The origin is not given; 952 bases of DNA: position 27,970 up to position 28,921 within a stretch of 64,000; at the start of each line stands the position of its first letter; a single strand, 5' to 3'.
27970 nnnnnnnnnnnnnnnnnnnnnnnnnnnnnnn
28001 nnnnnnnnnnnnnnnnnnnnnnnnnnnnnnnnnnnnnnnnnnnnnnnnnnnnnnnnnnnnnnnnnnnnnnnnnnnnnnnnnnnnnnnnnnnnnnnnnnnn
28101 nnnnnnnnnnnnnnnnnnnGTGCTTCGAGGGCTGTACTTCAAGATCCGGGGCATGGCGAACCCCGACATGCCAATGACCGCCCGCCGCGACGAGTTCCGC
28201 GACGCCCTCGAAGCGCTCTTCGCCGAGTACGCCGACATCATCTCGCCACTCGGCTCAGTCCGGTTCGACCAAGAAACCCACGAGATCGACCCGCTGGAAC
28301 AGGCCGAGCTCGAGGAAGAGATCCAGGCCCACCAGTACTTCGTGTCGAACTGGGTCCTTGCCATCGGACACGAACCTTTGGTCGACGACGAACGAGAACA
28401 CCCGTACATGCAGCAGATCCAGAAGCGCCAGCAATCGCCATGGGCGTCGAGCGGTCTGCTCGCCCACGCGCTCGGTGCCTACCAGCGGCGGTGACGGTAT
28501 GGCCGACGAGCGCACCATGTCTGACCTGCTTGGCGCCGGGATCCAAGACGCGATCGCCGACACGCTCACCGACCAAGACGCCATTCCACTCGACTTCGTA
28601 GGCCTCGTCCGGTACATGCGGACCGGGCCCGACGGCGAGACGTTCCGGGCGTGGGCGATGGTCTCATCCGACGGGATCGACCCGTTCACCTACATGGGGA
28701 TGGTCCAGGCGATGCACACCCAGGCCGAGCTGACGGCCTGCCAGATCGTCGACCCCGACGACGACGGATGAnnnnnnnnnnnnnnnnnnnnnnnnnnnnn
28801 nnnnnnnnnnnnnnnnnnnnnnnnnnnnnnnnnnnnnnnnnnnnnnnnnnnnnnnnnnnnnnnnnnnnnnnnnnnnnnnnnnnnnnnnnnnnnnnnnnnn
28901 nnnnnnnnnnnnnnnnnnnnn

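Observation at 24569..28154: A 3.6 kb accessory island splits terS from terL and includes an opposite-strand 450-aa orphan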

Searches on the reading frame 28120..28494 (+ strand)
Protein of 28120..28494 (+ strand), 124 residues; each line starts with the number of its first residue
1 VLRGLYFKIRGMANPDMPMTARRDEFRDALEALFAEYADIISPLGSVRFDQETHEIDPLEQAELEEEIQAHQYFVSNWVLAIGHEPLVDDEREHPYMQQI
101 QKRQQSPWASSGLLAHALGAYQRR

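Call 3: search_protein_families(library=pfam, proteins=[window:28120-28494:+], max_evalue=0.1)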
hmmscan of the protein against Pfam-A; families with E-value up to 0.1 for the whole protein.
window:28120-28494:+ (124 aa): 2 families
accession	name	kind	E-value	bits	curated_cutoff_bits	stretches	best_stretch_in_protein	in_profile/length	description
PF23850.1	DUF7213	-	1.4e-08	35.2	27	1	62-120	15-72/76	Family of unknown function (DUF7213)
PF24039.1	DUF7348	-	0.065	13.9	27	0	47-79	31-63/70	Domain of unknown function (DUF7348)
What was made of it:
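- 28153..28494 (+): DUF7213 protein. Its composition is core-like and it forms the right flank of the slot. Pfam DUF7213 E=1.4e-8, 35.2 bits against a cutoff of 27 (call 3).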

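Call 4: search_protein_families(library=phrogs, proteins=[window:28120-28494:+], max_evalue=0.1)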
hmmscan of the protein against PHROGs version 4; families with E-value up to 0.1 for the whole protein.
window:28120-28494:+ (124 aa): 2 families
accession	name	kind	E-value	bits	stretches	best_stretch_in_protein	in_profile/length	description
phrog_4307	-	unknown function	2.7e-05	25.3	1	62-119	25-83/98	-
phrog_32438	-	unknown function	0.0007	20.7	1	31-71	69-109/149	-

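Call 34: search_protein_families(library=padloc, proteins=[window:28153-28494:+], max_evalue=0.1)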
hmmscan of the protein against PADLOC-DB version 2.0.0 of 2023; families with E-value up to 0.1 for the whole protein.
window:28153-28494:+ (113 aa): 0 families

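Call 44: search_protein_families(library=ncbifam, proteins=[window:28153-28494:+], max_evalue=0.05)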
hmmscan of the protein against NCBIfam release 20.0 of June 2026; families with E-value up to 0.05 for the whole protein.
window:28153-28494:+ (113 aa): 0 families

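Call 49: search_dna_similar(query=window:28153-28494:+, collection=phages, mode=protein, max_evalue=0.001, max_rows=15)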
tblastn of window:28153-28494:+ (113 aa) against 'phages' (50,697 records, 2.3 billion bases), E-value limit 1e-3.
No match.

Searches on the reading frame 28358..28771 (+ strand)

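Call 3: search_protein_families(library=pfam, proteins=[window:28358-28771:+], max_evalue=0.1)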
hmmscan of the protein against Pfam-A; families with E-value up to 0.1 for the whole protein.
window:28358-28771:+ (137 aa): 0 families

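Call 4: search_protein_families(library=phrogs, proteins=[window:28358-28771:+], max_evalue=0.1)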
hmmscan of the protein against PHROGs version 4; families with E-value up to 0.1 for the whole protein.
window:28358-28771:+ (137 aa): 1 family
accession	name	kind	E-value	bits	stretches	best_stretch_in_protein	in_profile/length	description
phrog_11114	-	unknown function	0.021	15.9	1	71-119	64-112/156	-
